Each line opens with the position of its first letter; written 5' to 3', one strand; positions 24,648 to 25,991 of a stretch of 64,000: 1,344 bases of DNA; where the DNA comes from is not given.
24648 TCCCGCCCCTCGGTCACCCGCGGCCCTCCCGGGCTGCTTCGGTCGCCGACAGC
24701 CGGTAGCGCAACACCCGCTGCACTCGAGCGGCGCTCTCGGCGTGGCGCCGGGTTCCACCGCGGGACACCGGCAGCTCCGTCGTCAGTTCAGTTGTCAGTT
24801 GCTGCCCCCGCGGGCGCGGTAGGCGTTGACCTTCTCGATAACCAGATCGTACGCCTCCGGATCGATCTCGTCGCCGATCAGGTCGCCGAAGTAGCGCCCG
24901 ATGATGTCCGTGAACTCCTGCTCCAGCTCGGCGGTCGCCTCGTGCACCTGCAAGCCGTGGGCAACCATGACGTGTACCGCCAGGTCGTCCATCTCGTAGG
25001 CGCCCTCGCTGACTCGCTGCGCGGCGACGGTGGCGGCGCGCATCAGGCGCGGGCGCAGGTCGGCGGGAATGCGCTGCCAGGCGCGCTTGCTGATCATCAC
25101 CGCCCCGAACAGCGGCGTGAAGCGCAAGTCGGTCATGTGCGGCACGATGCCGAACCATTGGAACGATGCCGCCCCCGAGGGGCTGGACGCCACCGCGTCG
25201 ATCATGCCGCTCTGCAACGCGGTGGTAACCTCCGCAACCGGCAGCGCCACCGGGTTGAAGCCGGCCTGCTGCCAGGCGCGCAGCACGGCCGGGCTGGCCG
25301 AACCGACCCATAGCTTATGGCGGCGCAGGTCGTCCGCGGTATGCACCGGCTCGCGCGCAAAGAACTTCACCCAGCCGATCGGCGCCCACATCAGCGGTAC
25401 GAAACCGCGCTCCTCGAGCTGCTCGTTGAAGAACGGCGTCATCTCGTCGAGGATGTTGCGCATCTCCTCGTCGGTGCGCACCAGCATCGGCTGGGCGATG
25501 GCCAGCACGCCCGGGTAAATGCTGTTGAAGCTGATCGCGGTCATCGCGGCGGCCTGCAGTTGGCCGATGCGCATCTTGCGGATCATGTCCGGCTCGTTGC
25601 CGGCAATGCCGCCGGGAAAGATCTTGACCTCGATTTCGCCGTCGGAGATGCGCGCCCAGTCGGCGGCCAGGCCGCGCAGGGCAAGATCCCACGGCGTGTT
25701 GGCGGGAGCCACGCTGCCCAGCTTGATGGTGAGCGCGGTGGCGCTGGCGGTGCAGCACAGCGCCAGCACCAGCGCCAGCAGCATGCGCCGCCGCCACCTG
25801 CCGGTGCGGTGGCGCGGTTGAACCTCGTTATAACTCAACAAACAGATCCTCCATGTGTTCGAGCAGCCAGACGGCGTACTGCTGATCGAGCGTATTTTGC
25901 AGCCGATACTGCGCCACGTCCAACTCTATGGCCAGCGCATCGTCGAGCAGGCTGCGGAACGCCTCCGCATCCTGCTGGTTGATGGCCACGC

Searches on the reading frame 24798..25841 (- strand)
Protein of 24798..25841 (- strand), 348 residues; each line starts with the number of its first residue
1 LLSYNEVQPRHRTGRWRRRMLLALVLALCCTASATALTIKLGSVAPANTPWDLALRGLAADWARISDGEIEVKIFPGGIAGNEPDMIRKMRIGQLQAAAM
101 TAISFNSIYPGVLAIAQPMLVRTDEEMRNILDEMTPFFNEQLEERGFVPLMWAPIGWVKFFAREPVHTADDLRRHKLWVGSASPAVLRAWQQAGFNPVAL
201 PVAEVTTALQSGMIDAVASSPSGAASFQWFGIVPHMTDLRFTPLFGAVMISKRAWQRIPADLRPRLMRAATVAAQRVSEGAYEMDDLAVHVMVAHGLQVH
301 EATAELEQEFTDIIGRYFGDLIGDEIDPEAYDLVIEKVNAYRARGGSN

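Call 5: search_protein_families(library=pfam, proteins=[window:24798-25841:-], max_evalue=0.01)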
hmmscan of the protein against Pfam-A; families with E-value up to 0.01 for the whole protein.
window:24798-25841:- (348 aa): 1 family
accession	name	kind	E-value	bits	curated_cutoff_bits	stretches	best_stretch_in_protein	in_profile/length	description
PF03480.18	DctP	-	9.9e-38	130.5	23.4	1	42-313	2-274/286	Bacterial extracellular solute-binding protein, family 7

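Call 6: search_protein_families(library=ncbifam, proteins=[window:24798-25841:-], max_evalue=0.001)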
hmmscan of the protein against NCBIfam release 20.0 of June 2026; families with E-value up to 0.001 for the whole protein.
window:24798-25841:- (348 aa): 2 families
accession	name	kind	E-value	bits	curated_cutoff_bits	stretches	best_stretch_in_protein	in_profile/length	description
NF037995.1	TRAP_S1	subfamily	3.2e-83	279.2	50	1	40-310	1-271/271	TRAP transporter substrate-binding protein DctP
TIGR00787.1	dctP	subfamily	1.1e-24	87.3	175.05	1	42-277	2-238/257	DctP family TRAP transporter solute-binding subunit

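Call 18: search_solved_structures(query=window:24798-25841:-, max_evalue=0.00001, show_alignments=2)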
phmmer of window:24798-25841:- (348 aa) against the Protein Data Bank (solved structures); distinct sequences matched with E-value up to 0.00001: 84 (the best 60 are shown).
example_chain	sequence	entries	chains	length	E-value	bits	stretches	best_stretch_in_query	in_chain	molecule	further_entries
3u65_B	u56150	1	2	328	1.2e-27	100.3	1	37-308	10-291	Tp33 protein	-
4di3_D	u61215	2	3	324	5.2e-27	98.2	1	37-308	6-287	TatP(T) (Tp0957)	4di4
4n8y_A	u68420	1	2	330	8.7e-26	94.2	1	21-325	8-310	Putative TRAP-type C4-dicarboxylate transport system, binding periplasmic protein (DctP su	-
4ng7_A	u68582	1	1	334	1.6e-25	93.3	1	27-314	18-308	TRAP periplasmic solute binding protein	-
4x04_A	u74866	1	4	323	2e-24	89.7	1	38-312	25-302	solute binding protein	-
4xfe_A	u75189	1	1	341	4.1e-24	88.7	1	17-272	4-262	TRAP dicarboxylate transporter subunit DctP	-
4p47_A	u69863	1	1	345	7e-23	84.6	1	24-339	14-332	TRAP dicarboxylate transporter, DctP subunit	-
4pfr_A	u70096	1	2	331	2.1e-21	79.8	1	65-308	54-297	TRAP dicarboxylate transporter, DctP subunit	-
4n15_A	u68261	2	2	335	1.2e-20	77.3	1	11-270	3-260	TRAP dicarboxylate transporter, DctP subunit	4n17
4ln5_A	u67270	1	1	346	1.3e-20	77.2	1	11-270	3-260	TRAP dicarboxylate transporter, DctP subunit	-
4ovs_A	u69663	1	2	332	1.3e-20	77.2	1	35-307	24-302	TRAP dicarboxylate transporter, DctP subunit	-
4nhb_A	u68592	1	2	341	6.8e-20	74.8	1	22-343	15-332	TRAP dicarboxylate transporter-DctP subunit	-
4ovr_A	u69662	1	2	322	1e-17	67.6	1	42-270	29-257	TRAP dicarboxylate transporter, DctP subunit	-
4pc9_A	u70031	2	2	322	1.4e-16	63.9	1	34-278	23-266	C4-dicarboxylate transport system, substrate-binding protein, putative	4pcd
4p1l_A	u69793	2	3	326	1.1e-15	61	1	44-276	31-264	TRAP dicarboxylate transporter, DctP subunit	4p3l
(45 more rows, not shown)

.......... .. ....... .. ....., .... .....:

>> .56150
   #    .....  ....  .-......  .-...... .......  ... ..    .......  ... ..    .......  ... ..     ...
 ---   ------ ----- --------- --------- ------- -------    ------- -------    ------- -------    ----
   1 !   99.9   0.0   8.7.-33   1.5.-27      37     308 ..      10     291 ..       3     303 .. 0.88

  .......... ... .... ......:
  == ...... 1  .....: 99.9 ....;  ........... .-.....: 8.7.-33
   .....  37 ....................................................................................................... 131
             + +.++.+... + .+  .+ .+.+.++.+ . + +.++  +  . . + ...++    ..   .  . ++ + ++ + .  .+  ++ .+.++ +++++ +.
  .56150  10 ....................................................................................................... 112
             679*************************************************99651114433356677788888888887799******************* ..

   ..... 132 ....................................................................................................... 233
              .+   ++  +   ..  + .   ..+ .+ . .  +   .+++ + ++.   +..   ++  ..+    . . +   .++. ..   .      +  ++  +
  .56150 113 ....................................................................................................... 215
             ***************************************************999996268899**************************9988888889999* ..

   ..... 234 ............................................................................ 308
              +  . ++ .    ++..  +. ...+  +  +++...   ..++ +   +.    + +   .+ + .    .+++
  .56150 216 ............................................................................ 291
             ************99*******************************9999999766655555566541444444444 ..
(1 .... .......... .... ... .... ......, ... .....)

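Call 21: search_solved_structures(query=window:24798-25841:-, max_evalue=1e-22, show_alignments=5)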
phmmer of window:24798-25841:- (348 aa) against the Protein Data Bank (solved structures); distinct sequences matched with E-value up to 1e-22: 7.
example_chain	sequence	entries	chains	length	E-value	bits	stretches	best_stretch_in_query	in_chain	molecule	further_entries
3u65_B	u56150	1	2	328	1.2e-27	100.3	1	37-308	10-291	Tp33 protein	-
4di3_D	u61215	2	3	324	5.2e-27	98.2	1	37-308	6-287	TatP(T) (Tp0957)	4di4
4n8y_A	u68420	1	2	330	8.7e-26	94.2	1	21-325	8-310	Putative TRAP-type C4-dicarboxylate transport system, binding periplasmic protein (DctP su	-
4ng7_A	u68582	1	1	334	1.6e-25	93.3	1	27-314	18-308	TRAP periplasmic solute binding protein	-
4x04_A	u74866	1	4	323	2e-24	89.7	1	38-312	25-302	solute binding protein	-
4xfe_A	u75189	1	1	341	4.1e-24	88.7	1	17-272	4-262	TRAP dicarboxylate transporter subunit DctP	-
4p47_A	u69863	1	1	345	7e-23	84.6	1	24-339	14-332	TRAP dicarboxylate transporter, DctP subunit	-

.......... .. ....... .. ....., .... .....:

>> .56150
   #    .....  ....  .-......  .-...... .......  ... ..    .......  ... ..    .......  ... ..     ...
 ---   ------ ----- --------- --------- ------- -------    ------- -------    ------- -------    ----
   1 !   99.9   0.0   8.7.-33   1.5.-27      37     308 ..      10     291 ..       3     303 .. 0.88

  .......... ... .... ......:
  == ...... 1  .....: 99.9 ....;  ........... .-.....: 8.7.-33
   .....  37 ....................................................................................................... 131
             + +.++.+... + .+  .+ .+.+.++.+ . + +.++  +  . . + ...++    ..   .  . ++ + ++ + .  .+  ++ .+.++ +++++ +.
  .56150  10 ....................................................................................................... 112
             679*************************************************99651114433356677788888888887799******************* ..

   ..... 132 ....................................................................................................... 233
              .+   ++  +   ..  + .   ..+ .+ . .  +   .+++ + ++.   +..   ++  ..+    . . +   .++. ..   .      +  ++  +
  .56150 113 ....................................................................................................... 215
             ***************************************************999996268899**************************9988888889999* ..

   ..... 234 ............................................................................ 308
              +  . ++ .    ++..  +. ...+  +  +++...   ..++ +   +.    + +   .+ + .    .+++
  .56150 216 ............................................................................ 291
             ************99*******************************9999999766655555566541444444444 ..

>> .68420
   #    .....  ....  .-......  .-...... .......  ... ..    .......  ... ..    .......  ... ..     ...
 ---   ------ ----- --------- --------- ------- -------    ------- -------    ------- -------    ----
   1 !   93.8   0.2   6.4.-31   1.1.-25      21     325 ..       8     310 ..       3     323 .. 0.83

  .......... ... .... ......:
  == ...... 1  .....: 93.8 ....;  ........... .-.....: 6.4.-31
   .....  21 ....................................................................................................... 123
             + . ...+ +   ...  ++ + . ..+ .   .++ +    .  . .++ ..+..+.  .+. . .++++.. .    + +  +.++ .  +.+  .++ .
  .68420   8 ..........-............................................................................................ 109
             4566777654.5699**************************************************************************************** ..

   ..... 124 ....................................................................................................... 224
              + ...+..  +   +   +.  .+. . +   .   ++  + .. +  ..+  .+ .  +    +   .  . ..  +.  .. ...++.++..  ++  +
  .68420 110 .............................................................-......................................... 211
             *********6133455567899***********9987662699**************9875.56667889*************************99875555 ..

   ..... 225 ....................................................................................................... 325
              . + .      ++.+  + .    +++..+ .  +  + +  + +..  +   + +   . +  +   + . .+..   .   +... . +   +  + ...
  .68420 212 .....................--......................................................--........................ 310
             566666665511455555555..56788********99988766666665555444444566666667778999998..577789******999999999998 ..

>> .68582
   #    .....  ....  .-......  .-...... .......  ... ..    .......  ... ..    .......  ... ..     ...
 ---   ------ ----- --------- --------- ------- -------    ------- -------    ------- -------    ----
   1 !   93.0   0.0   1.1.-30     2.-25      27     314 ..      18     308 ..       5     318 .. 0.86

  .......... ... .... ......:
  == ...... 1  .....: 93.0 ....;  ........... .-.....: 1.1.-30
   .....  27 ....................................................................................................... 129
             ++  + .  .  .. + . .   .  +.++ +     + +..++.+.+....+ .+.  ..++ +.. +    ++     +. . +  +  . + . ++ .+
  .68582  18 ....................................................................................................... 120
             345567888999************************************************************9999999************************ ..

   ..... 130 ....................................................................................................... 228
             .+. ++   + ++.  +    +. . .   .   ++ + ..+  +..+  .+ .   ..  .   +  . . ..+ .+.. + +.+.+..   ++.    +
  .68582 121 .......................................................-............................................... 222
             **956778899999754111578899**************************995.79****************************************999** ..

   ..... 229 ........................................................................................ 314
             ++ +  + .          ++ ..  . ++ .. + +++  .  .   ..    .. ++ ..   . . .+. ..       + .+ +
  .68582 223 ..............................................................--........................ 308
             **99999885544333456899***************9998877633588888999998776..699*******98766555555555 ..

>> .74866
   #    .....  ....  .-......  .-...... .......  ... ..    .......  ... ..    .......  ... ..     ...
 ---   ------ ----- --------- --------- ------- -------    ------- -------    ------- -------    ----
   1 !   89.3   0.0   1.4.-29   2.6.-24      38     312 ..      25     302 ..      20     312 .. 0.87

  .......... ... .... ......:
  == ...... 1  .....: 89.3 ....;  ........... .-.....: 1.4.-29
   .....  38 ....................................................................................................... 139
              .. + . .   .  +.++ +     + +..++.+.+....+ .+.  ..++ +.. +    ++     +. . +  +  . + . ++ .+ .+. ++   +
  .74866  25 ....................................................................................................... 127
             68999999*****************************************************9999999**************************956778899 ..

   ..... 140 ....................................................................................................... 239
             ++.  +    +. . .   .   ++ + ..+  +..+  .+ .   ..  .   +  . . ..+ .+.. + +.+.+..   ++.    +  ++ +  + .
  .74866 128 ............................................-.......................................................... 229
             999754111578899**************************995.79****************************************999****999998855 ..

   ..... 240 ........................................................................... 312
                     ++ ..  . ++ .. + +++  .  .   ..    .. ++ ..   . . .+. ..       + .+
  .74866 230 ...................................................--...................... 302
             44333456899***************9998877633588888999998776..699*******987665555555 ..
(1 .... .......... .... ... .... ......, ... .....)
